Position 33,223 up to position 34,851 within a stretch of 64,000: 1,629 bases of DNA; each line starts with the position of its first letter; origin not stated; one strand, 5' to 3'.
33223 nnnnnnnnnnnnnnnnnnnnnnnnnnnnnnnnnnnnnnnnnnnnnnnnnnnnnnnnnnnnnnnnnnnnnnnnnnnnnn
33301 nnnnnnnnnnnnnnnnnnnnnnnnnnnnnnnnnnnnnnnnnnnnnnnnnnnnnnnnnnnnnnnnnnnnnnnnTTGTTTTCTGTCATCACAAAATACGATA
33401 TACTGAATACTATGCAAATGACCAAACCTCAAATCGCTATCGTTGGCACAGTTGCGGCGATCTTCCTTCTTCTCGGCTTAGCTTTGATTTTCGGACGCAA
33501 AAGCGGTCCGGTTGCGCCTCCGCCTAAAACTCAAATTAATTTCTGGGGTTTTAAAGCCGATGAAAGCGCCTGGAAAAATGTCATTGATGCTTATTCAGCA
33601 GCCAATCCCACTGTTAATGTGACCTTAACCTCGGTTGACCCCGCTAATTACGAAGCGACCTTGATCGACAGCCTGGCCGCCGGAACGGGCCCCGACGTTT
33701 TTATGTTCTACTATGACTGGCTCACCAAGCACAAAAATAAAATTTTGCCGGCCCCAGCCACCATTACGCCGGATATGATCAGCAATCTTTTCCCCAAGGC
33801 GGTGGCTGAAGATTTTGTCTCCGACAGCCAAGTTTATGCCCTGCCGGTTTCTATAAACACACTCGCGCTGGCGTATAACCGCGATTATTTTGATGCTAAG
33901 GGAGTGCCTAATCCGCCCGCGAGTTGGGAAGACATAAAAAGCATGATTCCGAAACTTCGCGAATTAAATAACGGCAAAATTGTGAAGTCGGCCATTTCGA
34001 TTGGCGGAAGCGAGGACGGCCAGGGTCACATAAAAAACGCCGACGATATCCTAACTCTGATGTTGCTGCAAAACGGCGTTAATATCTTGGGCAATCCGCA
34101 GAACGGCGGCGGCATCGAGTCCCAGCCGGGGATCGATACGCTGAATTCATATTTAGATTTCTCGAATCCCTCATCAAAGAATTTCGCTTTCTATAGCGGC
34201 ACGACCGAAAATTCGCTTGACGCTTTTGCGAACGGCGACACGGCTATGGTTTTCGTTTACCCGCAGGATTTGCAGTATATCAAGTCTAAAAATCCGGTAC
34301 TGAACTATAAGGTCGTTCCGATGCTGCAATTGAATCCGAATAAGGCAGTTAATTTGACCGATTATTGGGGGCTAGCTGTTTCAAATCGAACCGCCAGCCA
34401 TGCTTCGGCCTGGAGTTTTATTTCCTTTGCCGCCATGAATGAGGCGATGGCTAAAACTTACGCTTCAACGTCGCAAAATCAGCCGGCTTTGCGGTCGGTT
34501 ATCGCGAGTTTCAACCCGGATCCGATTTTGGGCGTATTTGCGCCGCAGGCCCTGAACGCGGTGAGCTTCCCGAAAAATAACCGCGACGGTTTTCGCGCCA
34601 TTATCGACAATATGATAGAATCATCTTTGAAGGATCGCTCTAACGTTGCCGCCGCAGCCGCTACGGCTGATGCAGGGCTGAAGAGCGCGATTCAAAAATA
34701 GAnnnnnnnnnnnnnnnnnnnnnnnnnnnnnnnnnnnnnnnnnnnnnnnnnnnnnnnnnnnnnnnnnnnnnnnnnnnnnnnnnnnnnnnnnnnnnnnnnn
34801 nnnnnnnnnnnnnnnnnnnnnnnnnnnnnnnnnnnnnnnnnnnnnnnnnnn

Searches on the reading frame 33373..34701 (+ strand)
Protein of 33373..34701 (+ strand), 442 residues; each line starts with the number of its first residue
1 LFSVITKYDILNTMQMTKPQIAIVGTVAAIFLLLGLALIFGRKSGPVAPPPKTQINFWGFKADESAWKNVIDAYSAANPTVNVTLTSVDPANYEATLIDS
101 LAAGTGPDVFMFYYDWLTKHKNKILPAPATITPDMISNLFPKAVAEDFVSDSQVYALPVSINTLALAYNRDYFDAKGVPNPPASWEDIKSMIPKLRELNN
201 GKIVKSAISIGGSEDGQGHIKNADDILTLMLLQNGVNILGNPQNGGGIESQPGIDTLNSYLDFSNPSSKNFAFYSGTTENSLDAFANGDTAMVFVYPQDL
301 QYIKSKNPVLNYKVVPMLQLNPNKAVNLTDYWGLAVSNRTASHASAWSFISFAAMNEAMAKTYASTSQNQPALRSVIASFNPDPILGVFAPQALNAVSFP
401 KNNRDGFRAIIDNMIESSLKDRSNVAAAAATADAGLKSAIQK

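Call 3: search_protein_families(library=pfam, proteins=[window:33373-34701:+], max_evalue=1)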
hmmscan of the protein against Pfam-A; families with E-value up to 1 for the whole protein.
window:33373-34701:+ (442 aa): 3 families
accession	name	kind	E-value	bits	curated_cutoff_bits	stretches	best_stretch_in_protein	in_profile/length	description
PF13416.11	SBP_bac_8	-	8.4e-30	104.9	27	1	70-378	2-267/279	Bacterial extracellular solute-binding protein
PF01547.30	SBP_bac_1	-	1.7e-25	91.1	26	1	64-359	7-306/307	Bacterial extracellular solute-binding protein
PF13343.11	SBP_bac_6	-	0.0018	18.2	24.6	1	107-188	4-86/245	Bacterial extracellular solute-binding protein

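Call 47: search_solved_structures(query=window:33412-34701:+, max_evalue=0.001)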
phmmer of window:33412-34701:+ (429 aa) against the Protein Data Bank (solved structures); distinct sequences matched with E-value up to 0.001: 451 (the best 60 are shown).
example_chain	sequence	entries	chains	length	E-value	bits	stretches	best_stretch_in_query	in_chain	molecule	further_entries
1elj_A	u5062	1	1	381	3.8e-12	49.1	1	53-187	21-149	MALTODEXTRIN-BINDING PROTEIN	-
5f7v_A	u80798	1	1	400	4.6e-10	42.2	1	37-359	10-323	Lmo0181 protein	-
3zkk_A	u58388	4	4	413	6.8e-09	38.4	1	41-189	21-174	XOS BINDING PROTEIN | PUTATIVE SUGAR TRANSPORTER SOLUTE-BINDING PROTEIN | SUGAR TRANSPORTER SOLUTE-BINDING PROTEIN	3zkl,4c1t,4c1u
6rjy_A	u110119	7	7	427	8e-09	38.1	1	44-329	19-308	Arabino-oligosaccharids-binding protein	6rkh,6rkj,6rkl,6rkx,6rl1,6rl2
8art_A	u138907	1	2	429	8.3e-09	38.1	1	11-179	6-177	Putative secreted maltose-binding protein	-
1eu8_A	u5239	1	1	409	5.2e-08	35.4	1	52-341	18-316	TREHALOSE/MALTOSE BINDING PROTEIN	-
3quf_A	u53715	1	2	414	2.2e-07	33.4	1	36-184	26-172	Extracellular solute-binding protein, family 1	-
6dtu_A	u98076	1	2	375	2.3e-07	33.3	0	74-189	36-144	maltose-binding protein MalE1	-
6dts_A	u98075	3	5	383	2.6e-07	33.1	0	68-162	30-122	maltose-binding protein MalE2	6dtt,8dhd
2gha_A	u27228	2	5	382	2.6e-07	33.1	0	74-189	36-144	maltose ABC transporter, periplasmic maltose-binding protein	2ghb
2fnc_A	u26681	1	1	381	3.5e-07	32.7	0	70-162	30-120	maltose ABC transporter, periplasmic maltose-binding protein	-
4ovj_A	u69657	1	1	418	4.1e-07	32.5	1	38-184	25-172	Extracellular solute-binding protein family 1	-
4ry1_A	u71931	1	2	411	5e-07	32.2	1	40-184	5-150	Periplasmic solute binding protein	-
9p0x_T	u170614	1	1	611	1.9e-06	30.3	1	12-184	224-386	Tissue factor,Maltose/maltodextrin-binding periplasmic protein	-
1ziu_A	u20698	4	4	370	2.3e-06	30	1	71-184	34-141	Maltose-binding periplasmic protein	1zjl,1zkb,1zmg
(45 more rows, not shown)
